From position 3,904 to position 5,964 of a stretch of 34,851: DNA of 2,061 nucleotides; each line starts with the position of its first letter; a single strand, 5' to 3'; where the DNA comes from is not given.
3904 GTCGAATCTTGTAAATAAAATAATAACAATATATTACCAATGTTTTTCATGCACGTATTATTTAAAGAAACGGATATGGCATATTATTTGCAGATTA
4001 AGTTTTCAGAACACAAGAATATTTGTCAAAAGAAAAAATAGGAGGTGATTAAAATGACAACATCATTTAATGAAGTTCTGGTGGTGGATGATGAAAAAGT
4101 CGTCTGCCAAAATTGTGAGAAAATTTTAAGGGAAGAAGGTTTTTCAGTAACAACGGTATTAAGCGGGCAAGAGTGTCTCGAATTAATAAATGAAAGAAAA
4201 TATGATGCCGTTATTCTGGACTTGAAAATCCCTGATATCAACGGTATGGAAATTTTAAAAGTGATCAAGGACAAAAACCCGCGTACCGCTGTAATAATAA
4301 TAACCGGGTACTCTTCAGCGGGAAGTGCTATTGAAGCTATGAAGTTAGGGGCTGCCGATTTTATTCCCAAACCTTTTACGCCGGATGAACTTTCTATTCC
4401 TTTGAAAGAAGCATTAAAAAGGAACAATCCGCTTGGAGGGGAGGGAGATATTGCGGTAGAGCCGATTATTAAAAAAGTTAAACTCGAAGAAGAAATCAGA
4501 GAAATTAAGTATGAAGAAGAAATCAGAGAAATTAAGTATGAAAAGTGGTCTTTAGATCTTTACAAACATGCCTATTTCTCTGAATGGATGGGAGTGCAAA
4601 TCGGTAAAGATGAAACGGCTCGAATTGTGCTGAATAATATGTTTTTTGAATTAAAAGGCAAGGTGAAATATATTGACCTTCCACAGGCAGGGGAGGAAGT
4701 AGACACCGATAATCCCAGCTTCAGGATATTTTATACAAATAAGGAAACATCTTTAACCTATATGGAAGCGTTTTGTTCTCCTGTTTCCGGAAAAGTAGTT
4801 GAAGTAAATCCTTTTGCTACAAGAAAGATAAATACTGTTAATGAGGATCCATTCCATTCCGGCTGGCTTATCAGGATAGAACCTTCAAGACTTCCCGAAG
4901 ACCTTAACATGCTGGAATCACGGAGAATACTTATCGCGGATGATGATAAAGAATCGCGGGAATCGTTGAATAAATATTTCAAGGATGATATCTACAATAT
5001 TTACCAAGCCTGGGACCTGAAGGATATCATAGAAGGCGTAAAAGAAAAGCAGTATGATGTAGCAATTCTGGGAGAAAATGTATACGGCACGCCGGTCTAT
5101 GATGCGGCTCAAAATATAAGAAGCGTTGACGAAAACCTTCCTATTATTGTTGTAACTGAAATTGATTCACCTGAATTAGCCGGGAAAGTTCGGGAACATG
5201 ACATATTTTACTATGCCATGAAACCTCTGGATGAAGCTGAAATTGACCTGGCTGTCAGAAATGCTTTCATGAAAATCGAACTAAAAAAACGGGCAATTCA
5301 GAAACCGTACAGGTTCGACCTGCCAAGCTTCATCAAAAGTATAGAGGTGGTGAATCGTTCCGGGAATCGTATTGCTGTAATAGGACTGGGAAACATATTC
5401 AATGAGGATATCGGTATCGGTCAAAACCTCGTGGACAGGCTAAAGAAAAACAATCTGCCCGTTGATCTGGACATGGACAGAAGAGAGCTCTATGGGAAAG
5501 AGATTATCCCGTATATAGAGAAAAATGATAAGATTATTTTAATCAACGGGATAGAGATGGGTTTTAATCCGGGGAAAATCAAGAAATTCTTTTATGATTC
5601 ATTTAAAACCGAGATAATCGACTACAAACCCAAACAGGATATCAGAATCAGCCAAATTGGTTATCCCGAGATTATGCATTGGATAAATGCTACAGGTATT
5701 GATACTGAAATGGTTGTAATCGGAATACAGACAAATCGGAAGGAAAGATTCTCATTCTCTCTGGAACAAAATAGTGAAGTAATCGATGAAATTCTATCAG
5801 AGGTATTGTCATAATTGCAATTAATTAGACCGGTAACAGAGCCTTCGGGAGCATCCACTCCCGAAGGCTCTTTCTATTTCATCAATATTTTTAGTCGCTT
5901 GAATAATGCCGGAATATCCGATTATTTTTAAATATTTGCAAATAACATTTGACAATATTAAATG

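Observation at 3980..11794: HupUV/HupT/HupR-like H2-sensing cassette with non-canonical wiring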

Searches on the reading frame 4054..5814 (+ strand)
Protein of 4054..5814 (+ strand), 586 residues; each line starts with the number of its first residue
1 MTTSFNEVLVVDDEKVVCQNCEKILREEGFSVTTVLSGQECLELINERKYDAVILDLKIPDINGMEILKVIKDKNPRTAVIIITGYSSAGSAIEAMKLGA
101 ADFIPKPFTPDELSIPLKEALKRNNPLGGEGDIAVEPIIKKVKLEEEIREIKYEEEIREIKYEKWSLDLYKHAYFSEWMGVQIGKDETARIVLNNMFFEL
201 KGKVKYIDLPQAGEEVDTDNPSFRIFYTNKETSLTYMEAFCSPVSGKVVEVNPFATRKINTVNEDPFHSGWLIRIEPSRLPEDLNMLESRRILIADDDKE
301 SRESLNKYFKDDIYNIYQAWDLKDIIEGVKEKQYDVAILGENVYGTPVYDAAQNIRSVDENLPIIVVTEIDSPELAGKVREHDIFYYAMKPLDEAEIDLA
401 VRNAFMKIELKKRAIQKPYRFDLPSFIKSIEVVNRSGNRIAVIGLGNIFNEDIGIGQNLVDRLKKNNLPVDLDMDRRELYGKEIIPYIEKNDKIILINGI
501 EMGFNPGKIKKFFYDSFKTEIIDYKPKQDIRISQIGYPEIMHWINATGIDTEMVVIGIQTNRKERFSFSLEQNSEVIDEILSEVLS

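Call 6: search_protein_families(library=pfam, proteins=[window:4054-5814:+], max_evalue=0.01)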
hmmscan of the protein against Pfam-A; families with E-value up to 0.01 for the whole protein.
window:4054-5814:+ (586 aa): 4 families
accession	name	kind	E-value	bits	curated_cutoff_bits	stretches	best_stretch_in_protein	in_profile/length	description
PF00072.30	Response_reg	-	9.8e-47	158.2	30.2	2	8-113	1-106/111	Response regulator receiver domain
PF01597.25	GCV_H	-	3.2e-14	53.3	22.2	1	181-288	10-111/122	Glycine cleavage H-protein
PF01750.23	HycI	-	3.2e-06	27.4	23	1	481-583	26-126/130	Hydrogenase maturation protease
PF20274.4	cREC_REC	-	0.0088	17.1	27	0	9-87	3-76/88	Cyclic-phosphate processing Receiver domain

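Call 7: search_protein_families(library=ncbifam, proteins=[window:4054-5814:+], max_evalue=0.001)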
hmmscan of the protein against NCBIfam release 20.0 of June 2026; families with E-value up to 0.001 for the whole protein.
window:4054-5814:+ (586 aa): 113 families (the best 25 are shown)
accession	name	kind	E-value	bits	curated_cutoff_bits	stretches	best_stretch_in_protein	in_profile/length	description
NF008469.0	PRK11361.1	equivalog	7.5e-35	120.5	714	2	3-122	2-121/461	acetoacetate metabolism transcriptional regulator AtoC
NF052313.1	T9SS_RR_PorX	equivalog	1.4e-29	103.2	300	2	7-139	2-134/513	T9SS response regulator signal transducer PorX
NF033117.2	vanR_ACDEGLN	exception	1.8e-29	102.9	350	2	8-125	1-117/226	VanR-ABDEGLN family response regulator transcription factor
NF006900.1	PRK09390.1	equivalog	2.2e-29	102.4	255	1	6-126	5-125/203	response regulator FixJ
NF051870.1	NAssimRespRegNtrX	equivalog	9.7e-29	100.5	600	2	6-122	2-120/452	nitrogen assimilation response regulator NtrX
NF007689.0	PRK10365.1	equivalog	4.4e-28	98.2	760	2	3-127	3-127/441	sigma-54-dependent response regulator transcription factor ZraR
NF007005.1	PRK09468.1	equivalog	7.7e-28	97.5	331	2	6-126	4-124/237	osmolarity response regulator transcription factor OmpR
TIGR01818.1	ntrC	equivalog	2.6e-27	95.7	558.6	2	8-123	1-116/463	nitrogen regulation protein NR(I)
NF045991.1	RespRegCtrARhodob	equivalog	3.4e-27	95.7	350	2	8-124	3-119/224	response regulator transcription factor CtrA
NF045505.1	RR_RssB_Pseudo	equivalog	1e-26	93.9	700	2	2-109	2-109/394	two-component system response regulator RssB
NF053512.1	nitric_RR_NosR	exception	5.2e-26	91.6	400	1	8-124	1-118/422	response regulator c-di-GMP phosphodiesterase, NosR family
TIGR01387.1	cztR_silR_copR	subfamily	4.2e-25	88.7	279.2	2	8-126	1-119/218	heavy metal response regulator transcription factor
NF008034.0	PRK10766.1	equivalog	5.3e-25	88.3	275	2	7-124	4-120/231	two-component system response regulator TorR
NF008296.0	PRK11083.1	equivalog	8.5e-25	87.5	273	1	6-160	4-154/228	two-component system response regulator CreB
NF041946.1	LuxO_transreg_Vib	equivalog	1.1e-24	87.1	800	1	11-125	2-116/463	quorum-sensing sigma-54 dependent transcriptional regulator LuxO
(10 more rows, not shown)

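Call 37: find_homologous_proteins(query=window:4054-5814:+, max_evalue=1e-10)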
Query window:4054-5814:+ (586 aa): 1069 proteins with E <= 1e-10 among 8000 candidates; the best 120 are listed.
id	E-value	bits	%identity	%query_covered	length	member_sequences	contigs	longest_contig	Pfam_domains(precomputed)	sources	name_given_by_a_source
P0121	0.0e+0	1207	93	100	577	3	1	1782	PF01597.26,PF01750.24,PF00072.31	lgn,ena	-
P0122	7.1e-289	977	76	100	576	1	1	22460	PF01597.26,PF01750.24,PF00072.31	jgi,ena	-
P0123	3.1e-288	975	76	100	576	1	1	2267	PF01597.26,PF01750.24,PF00072.31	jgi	-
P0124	1.9e-255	867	68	100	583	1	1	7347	PF01597.26,PF01750.24,PF00072.31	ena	-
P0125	1.3e-247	841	67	100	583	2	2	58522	PF01597.26,PF00072.31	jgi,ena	-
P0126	5.4e-226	770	61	100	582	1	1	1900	PF01597.26,PF00072.31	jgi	-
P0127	2.3e-225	768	61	100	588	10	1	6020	PF01597.26,PF00072.31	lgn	-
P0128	2.5e-225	767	62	100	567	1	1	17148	PF01597.26,PF00072.31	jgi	-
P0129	1.0e-220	752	61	100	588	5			PF01597.26,PF00072.31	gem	-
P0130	1.7e-213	728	59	100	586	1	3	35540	PF01597.26,PF00072.31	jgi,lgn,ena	-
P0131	4.8e-211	720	60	100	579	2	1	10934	PF01597.26,PF00072.31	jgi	-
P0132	4.4e-184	631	63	44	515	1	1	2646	PF00072.31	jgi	-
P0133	4.9e-80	288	39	70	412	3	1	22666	PF01597.26,PF00072.31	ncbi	ncbi:response regulator [candidate division KSB1 bacterium]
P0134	3.0e-58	216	27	68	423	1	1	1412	PF23198.2,PF00072.31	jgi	jgi:DNA-binding response OmpR family regulator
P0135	7.8e-58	215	45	20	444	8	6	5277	PF23198.2,PF00072.31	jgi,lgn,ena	-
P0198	2.9e-55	206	29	87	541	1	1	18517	PF01597.26,PF00072.31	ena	-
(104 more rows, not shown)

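Call 38: find_encoding_contigs(protein=P0130, flank=10000, max_places=1)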
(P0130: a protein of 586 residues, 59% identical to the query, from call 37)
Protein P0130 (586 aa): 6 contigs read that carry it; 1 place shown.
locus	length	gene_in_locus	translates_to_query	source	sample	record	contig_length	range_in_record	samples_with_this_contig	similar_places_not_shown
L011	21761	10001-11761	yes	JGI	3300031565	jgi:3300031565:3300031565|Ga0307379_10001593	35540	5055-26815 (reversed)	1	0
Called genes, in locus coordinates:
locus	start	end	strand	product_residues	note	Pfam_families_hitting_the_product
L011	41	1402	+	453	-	PF00083:Sugar_tr, PF07690:MFS_1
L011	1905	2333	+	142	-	-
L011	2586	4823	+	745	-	PF05448:AXE1, PF02129:Peptidase_S15 (faint), PF00326:Peptidase_S9 (weak), PF22244:GCE_fung (faint)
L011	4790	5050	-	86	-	-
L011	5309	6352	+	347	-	PF01208:URO-D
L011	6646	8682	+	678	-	PF22244:GCE_fung (faint), PF05448:AXE1 (faint), PF08840:BAAT_C (faint)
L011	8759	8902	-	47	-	-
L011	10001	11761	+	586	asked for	PF00072:Response_reg, PF01597:GCV_H, PF00072:Response_reg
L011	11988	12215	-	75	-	-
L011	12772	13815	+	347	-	PF13187:Fer4_9 (faint), PF13237:Fer4_10 (faint), PF17179:Fer4_22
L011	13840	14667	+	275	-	PF00970:FAD_binding_6 (weak), PF00175:NAD_binding_1, PF10418:DHODB_Fe-S_bind (weak)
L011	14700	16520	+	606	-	PF04879:Molybdop_Fe4S4 (weak), PF00384:Molybdopterin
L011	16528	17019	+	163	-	PF13484:Fer4_16 (faint), PF12797:Fer4_2 (faint), PF13237:Fer4_10, PF13187:Fer4_9 (weak), PF13247:Fer4_11, PF12838:Fer4_7 (weak), PF25160:LdpA_Fe-S-bd (weak), PF00037:Fer4 (weak), +3 more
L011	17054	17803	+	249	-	-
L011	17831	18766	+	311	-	PF00146:NADHdh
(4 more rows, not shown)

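Call 39: find_encoding_contigs(protein=P0133, flank=9000, max_places=1)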
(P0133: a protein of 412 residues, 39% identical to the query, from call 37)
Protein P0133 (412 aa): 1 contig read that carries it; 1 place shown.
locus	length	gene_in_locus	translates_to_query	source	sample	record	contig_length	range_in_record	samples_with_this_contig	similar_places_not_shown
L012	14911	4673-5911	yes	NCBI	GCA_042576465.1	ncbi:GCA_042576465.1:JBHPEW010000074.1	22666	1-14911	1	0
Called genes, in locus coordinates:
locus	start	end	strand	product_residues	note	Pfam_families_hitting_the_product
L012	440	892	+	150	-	PF00027:cNMP_binding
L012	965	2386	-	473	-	PF00072:Response_reg, PF00004:AAA (faint), PF00158:Sigma54_activat, PF13191:AAA_16 (weak), PF14532:Sigma54_activ_2, PF07728:AAA_5, PF25601:AAA_lid_14, PF02954:HTH_8 (weak)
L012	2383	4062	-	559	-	PF02743:dCache_1, PF00512:HisKA, PF02518:HATPase_c, PF14501:HATPase_c_5 (weak)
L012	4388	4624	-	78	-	-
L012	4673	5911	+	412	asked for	PF00072:Response_reg, PF01597:GCV_H (weak)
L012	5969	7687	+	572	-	PF02743:dCache_1, PF00512:HisKA, PF02518:HATPase_c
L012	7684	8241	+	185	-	PF00571:CBS (faint)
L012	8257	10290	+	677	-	PF00072:Response_reg, PF00939:Na_sulph_symp, PF03600:CitMHS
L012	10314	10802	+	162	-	PF00072:Response_reg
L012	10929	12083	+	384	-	PF13746:Fer4_18 (faint), PF13534:Fer4_17 (faint), PF12797:Fer4_2 (faint), PF12837:Fer4_6 (faint), PF13237:Fer4_10 (faint), PF25160:LdpA_Fe-S-bd (faint), PF13183:Fer4_8 (weak), PF17179:Fer4_22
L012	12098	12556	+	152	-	PF00027:cNMP_binding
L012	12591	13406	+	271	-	PF00175:NAD_binding_1, PF10418:DHODB_Fe-S_bind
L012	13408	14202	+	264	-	PF01058:Oxidored_q6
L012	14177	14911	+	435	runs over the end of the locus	PF00374:NiFeSe_Hases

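Call 40: find_encoding_contigs(protein=P0198, flank=9000, max_places=1)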
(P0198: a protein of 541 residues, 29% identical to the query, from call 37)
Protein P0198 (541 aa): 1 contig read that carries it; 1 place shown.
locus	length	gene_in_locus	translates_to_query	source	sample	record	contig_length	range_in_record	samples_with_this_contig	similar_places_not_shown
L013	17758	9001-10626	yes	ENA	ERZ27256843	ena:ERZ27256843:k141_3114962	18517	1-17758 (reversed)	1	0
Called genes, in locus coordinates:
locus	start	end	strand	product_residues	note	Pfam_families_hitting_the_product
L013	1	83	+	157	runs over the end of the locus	PF01257:2Fe-2S_thioredx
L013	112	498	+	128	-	-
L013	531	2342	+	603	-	PF01512:Complex1_51K, PF10531:SLBB (weak), PF10589:NADH_4Fe-4S, PF13237:Fer4_10 (weak), PF00037:Fer4 (weak), PF12838:Fer4_7 (weak), PF13187:Fer4_9 (weak), PF14697:Fer4_21 (weak), +1 more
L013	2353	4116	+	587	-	PF13510:Fer2_4, PF12838:Fer4_7, PF13187:Fer4_9 (weak), PF14697:Fer4_21, PF00037:Fer4 (weak), PF00037:Fer4, PF12838:Fer4_7, PF14697:Fer4_21, +10 more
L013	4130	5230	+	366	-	PF00072:Response_reg, PF00512:HisKA, PF02518:HATPase_c, PF13581:HATPase_c_2 (weak)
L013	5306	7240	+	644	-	PF14827:dCache_3 (weak), PF17203:sCache_3_2 (weak), PF17201:Cache_3-Cache_2, PF17202:sCache_3_3, PF00672:HAMP, PF00512:HisKA, PF02518:HATPase_c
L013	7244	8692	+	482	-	PF00072:Response_reg, PF00158:Sigma54_activat, PF14532:Sigma54_activ_2, PF00004:AAA (weak), PF07724:AAA_2, PF07728:AAA_5, PF25601:AAA_lid_14, PF02954:HTH_8 (weak), +1 more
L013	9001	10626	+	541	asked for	PF00072:Response_reg, PF01597:GCV_H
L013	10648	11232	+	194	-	PF13183:Fer4_8, PF13187:Fer4_9 (weak), PF13237:Fer4_10 (faint), PF13534:Fer4_17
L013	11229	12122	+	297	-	PF02754:CCG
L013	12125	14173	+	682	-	PF00890:FAD_binding_2 (weak), PF01266:DAO (weak), PF07992:Pyr_redox_2 (weak), PF12831:FAD_oxidored, PF12838:Fer4_7, PF13187:Fer4_9, PF13237:Fer4_10, PF14697:Fer4_21, +7 more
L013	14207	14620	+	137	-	PF00072:Response_reg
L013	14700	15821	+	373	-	PF00180:Iso_dh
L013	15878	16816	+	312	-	PF00682:HMGL-like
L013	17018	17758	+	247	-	?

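Call 52: search_protein_families(library=pfam, proteins=[L012:4673-5911:+, L013:9001-10626:+], max_evalue=0.001)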
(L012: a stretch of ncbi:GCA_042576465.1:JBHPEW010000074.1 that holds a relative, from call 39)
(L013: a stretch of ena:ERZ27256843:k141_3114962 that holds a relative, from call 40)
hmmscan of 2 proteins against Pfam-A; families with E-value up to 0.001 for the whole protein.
L012:4673-5911:+ (412 aa): 2 families
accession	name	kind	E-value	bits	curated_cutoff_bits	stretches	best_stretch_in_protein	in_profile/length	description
PF00072.30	Response_reg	-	3.8e-33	114.4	30.2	1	7-116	1-110/111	Response regulator receiver domain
PF01597.25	GCV_H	-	1.9e-06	28.3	22.2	1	188-269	30-105/122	Glycine cleavage H-protein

L013:9001-10626:+ (541 aa): 4 families
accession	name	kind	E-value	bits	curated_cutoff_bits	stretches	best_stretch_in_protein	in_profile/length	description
PF00072.30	Response_reg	-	9.1e-39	132.5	30.2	2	9-117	2-110/111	Response regulator receiver domain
PF01597.25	GCV_H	-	4.8e-12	46.3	22.2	1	159-265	2-108/122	Glycine cleavage H-protein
PF23198.2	PDE8A_N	-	6.3e-05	23.4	29.6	0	4-84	9-90/147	PDE8A-like, N-terminal domain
PF03709.21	OKR_DC_1_N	-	0.00011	22.8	29.3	0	20-88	8-74/111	Orn/Lys/Arg decarboxylase, N-terminal domain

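Call 89: predict_structure(alignment_id=A6)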
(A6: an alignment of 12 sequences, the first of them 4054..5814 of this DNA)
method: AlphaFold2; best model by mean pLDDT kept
length: 586 residues; sequences in the alignment: 12
mean_pLDDT: 72.9   pTM: 0.41
mean pLDDT of the five models: 72.9, 69.1, 69.1, 68.5, 67.5
residues with pLDDT >= 90: 90; 70-90: 314; 50-70: 93; < 50: 89
segments of 3 or more residues with pLDDT < 50: 1-3, 125-162, 413-424, 515-540, 546-548
pLDDT, mean of each block of 10 residues (from residue 1): 65 90 86 91 85 88 88 86 71 78 84 84 45 27 41 37 59 71 85 81 80 89 78 67 91 75 76 91 76 90 84 73 90 89 91 91 87 75 80 79 76 42 61 84 73 67 76 71 72 79 59 42 26 38 52 72 57 80 83
secondary structure, 60 per line:
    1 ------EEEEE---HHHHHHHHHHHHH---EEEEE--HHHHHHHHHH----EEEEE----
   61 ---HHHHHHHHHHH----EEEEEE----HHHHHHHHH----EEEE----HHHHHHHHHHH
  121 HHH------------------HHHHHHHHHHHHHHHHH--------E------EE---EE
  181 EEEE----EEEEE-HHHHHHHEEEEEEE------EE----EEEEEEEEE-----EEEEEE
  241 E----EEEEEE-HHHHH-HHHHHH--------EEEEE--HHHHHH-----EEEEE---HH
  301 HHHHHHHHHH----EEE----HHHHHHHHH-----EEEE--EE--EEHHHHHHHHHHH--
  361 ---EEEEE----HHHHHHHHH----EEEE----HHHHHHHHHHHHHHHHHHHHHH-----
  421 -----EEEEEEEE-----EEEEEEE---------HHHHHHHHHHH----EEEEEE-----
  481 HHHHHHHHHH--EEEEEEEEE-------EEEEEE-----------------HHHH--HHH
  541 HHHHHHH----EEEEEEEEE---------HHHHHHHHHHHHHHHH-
elements in order: E7-11 H15-27 E31-35 H38-47 E52-56 H64-74 E79-84 H89-97 E102-105 H110-123 H142-158 E179-184 E189-193 H195-201 E202-208 E221-229 E235-241 E246-251 H253-257 H259-264 E273-277 H280-285 E291-295 H299-310 E315-317 H322-330 E336-339 H348-358 E364-368 H373-381 E386-389 H394-415 E426-433 E439-445 H455-465 E470-475 H481-490 E493-501 E509-514 H532-535 H538-547 E552-560 H570-585

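Call 93: fold_search(model_id=the predicted structure, library=pdb)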
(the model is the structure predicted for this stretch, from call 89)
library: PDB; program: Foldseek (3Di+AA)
matches with E <= 10: 1861; with E <= 0.001: 646
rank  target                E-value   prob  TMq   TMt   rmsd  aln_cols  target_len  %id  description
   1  9g85_D                1.7e-13  1.00  0.22  0.29  15.9       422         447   13  Structure of Response regulator PleD in complex with c-diGMP and ppGpp (released 2025-08-06)
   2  9g85_A                2.3e-13  1.00  0.22  0.29  15.7       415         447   13  Structure of Response regulator PleD in complex with c-diGMP and ppGpp (released 2025-08-06)
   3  2v0n_A                2.7e-13  1.00  0.22  0.27  18.8       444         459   13  ACTIVATED RESPONSE REGULATOR PLED IN COMPLEX WITH C-DIGMP AND GTP- ALPHA-S (released 2007-08-21)
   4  9g85_B                5.7e-13  1.00  0.22  0.29  16.0       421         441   13  Structure of Response regulator PleD in complex with c-diGMP and ppGpp (released 2025-08-06)
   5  2wb4_A                7.2e-13  1.00  0.22  0.27  17.1       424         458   14  activated diguanylate cyclase PleD in complex with c-di-GMP (released 2010-04-21)
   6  9g85_C                1.0e-12  1.00  0.22  0.29  15.8       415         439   12  Structure of Response regulator PleD in complex with c-diGMP and ppGpp (released 2025-08-06)
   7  9g86_A                1.0e-12  1.00  0.23  0.29  15.6       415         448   13  Structure of Response regulator PleD in complex with c-diGMP and pppGpp (released 2025-08-06)
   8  1w25_A                1.3e-12  1.00  0.21  0.27  16.4       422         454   14  Response regulator PleD in complex with c-diGMP (released 2004-11-18)
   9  9g86_B                1.4e-12  1.00  0.22  0.29  15.7       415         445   13  Structure of Response regulator PleD in complex with c-diGMP and pppGpp (released 2025-08-06)
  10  2wb4_B                4.3e-12  1.00  0.21  0.27  16.8       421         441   14  activated diguanylate cyclase PleD in complex with c-di-GMP (released 2010-04-21)
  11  4l4u                  1.7e-11  1.00  0.20  0.30  21.7       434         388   18  Crystal structure of construct containing A. aeolicus NtrC1 receiver, central and DNA binding domains (released 2013-08-28)
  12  3jte                  2.2e-11  1.00  0.20  0.89   1.4       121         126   40  Crystal structure of response regulator receiver domain Protein from clostridium thermocellum (released 2009-09-22)
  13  1zy2_A                2.8e-11  1.00  0.20  0.83   7.8       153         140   34  Crystal structure of the phosphorylated receiver domain of the transcription regulator NtrC1 from Aquifex aeolicus (released 2005-08-16)
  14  2a9o                  5.5e-11  1.00  0.19  0.94   1.3       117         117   32  Crystal structures of an activated YycF homologue, the essential response regulator from S.pneumoniae in complex with Be (released 2006-09-26)
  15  3crn_B                7.0e-11  1.00  0.20  0.93   1.1       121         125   30  Crystal structure of response regulator receiver domain protein (CheY-like) from Methanospirillum hungatei JF-1 (released 2008-04-22)
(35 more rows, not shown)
